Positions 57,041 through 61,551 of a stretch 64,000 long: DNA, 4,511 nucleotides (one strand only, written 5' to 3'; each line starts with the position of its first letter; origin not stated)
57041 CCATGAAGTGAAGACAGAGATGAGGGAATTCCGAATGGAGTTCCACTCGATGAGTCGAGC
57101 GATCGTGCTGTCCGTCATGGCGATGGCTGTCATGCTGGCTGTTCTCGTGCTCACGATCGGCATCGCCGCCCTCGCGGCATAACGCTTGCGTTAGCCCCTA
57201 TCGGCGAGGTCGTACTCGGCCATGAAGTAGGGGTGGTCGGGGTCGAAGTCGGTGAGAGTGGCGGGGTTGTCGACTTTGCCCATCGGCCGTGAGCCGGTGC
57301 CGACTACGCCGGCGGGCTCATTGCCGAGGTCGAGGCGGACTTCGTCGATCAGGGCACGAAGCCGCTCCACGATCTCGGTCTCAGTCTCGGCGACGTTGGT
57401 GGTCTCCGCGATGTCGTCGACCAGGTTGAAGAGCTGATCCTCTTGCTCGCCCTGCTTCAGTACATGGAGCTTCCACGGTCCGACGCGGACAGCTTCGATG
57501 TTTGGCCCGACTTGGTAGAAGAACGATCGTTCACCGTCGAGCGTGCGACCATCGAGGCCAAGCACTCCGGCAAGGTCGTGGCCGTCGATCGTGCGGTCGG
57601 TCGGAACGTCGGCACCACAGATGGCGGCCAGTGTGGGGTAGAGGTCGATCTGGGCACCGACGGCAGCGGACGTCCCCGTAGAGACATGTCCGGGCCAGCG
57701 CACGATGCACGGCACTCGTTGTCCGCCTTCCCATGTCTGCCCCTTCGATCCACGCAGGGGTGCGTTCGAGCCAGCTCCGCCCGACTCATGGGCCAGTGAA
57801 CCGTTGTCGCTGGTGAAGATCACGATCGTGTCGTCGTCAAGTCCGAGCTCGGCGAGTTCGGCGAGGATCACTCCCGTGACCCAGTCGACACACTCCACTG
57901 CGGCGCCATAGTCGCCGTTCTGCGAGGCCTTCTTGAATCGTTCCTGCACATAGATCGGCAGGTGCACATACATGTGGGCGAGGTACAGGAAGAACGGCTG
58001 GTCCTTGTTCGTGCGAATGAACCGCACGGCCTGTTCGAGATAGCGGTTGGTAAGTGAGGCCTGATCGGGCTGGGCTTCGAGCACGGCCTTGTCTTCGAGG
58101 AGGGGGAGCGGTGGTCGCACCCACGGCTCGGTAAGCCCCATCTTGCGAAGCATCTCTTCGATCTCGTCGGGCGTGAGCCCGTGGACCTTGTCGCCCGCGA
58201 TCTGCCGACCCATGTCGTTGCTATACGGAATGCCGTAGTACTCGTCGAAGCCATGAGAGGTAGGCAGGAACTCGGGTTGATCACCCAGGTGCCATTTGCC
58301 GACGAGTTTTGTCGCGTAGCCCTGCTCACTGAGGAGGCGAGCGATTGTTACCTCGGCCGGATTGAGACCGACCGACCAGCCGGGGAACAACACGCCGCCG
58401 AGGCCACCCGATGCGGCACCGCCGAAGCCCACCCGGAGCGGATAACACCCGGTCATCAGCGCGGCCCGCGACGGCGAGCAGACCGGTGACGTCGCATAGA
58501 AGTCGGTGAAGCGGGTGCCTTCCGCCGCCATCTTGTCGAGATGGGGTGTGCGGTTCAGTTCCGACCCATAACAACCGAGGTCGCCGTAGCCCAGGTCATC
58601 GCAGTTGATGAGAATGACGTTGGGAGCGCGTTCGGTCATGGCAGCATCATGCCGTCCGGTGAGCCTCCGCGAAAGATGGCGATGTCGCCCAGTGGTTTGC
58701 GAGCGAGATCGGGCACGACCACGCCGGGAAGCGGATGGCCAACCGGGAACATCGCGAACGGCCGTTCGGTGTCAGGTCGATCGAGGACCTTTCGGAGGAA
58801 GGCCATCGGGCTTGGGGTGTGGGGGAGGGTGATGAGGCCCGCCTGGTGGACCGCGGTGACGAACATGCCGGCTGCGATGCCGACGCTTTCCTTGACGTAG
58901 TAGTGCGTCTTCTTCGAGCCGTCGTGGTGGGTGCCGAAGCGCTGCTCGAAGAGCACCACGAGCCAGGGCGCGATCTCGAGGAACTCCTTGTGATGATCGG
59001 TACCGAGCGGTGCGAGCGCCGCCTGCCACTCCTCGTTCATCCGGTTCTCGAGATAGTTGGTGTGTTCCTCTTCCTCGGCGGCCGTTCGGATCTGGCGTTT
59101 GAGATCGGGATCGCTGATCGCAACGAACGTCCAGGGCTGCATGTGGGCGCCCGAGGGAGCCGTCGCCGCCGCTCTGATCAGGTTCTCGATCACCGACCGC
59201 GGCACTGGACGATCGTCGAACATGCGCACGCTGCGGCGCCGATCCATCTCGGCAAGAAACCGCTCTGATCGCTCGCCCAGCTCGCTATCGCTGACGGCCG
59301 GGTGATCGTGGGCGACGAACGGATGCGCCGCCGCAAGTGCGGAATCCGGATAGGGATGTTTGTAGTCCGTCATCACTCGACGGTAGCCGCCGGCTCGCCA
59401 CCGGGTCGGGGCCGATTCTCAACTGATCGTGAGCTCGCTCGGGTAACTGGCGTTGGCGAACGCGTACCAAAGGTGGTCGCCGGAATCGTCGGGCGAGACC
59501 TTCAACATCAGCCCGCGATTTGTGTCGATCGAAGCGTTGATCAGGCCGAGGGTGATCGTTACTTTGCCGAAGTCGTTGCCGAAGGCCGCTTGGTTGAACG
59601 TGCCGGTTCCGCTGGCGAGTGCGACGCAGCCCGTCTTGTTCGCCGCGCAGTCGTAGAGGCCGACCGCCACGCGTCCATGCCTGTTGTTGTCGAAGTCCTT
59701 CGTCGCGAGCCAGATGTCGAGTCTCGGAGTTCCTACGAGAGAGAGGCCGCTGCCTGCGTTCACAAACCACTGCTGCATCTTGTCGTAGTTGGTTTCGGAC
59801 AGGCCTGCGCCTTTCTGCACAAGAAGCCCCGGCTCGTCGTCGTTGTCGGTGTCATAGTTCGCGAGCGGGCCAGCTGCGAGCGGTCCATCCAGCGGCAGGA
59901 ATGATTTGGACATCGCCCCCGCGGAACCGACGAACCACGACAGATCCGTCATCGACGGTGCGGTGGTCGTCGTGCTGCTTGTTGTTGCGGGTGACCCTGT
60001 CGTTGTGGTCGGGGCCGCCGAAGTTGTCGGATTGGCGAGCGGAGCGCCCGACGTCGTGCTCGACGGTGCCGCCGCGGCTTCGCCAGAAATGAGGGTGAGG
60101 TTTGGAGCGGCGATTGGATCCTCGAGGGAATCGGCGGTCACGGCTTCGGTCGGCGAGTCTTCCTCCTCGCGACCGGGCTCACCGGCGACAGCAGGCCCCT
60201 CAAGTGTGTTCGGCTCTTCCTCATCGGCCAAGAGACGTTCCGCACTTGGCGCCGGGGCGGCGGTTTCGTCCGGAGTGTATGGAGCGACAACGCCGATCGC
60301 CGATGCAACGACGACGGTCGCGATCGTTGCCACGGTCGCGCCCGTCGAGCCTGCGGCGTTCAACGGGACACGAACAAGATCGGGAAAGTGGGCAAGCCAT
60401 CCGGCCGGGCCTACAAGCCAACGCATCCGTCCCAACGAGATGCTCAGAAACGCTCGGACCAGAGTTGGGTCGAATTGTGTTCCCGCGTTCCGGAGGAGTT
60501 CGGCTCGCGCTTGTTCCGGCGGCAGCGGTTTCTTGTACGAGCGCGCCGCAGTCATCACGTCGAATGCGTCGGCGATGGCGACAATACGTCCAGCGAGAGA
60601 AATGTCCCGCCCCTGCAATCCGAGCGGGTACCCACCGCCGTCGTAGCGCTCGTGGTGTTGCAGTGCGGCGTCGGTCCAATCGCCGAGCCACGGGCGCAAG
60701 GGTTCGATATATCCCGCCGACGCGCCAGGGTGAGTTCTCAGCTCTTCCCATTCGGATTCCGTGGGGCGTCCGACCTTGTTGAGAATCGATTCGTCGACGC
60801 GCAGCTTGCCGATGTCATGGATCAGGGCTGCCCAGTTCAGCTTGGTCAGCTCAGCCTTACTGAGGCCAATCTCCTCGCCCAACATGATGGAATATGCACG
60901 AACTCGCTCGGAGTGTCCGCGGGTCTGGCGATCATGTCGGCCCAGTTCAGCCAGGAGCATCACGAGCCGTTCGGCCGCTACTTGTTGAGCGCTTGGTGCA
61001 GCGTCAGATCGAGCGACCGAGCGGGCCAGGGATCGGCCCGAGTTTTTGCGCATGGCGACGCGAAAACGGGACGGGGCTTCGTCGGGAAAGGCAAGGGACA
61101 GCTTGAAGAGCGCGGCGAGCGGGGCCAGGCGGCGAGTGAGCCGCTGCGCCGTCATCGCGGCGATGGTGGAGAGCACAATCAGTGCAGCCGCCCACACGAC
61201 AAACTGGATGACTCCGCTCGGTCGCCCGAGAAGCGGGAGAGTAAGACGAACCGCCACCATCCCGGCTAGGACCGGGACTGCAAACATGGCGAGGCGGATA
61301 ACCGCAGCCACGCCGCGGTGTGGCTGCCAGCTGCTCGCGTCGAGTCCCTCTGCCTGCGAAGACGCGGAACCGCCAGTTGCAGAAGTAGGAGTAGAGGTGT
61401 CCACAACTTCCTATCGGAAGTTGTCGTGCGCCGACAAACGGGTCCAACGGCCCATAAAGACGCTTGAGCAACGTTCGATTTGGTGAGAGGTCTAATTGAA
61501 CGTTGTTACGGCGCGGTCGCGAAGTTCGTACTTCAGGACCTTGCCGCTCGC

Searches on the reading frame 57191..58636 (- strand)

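Call 86: search_protein_families(library=pfam, proteins=[window:57191-58636:-], max_evalue=0.001)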
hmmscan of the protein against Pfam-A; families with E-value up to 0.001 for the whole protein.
window:57191-58636:- (481 aa): 4 families
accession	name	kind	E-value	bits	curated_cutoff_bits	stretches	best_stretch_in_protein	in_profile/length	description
PF00884.28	Sulfatase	-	1.4e-63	215.5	25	1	5-341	1-300/301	Sulfatase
PF14707.11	Sulfatase_C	-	1e-05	26.5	30.9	0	369-437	3-96/127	C-terminal region of aryl-sulfatase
PF01663.27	Phosphodiest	-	2.2e-05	24.6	23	0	7-68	1-59/342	Type I phosphodiesterase / nucleotide pyrophosphatase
PF16347.10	SGSH_C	-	2.7e-05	24.8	29.3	1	302-433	12-151/154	N-sulphoglucosamine sulphohydrolase, C-terminal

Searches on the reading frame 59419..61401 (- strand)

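Call 86: search_protein_families(library=pfam, proteins=[window:59419-61401:-], max_evalue=0.001)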
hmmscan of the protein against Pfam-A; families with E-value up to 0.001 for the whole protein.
window:59419-61401:- (660 aa): 2 families
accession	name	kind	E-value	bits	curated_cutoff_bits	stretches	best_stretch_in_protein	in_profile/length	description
PF13487.12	HD_5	-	7.4e-33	114.1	27.2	1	155-314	9-170/170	HD domain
PF01966.28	HD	-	7.2e-15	55.7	22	1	162-283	3-116/116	HD domain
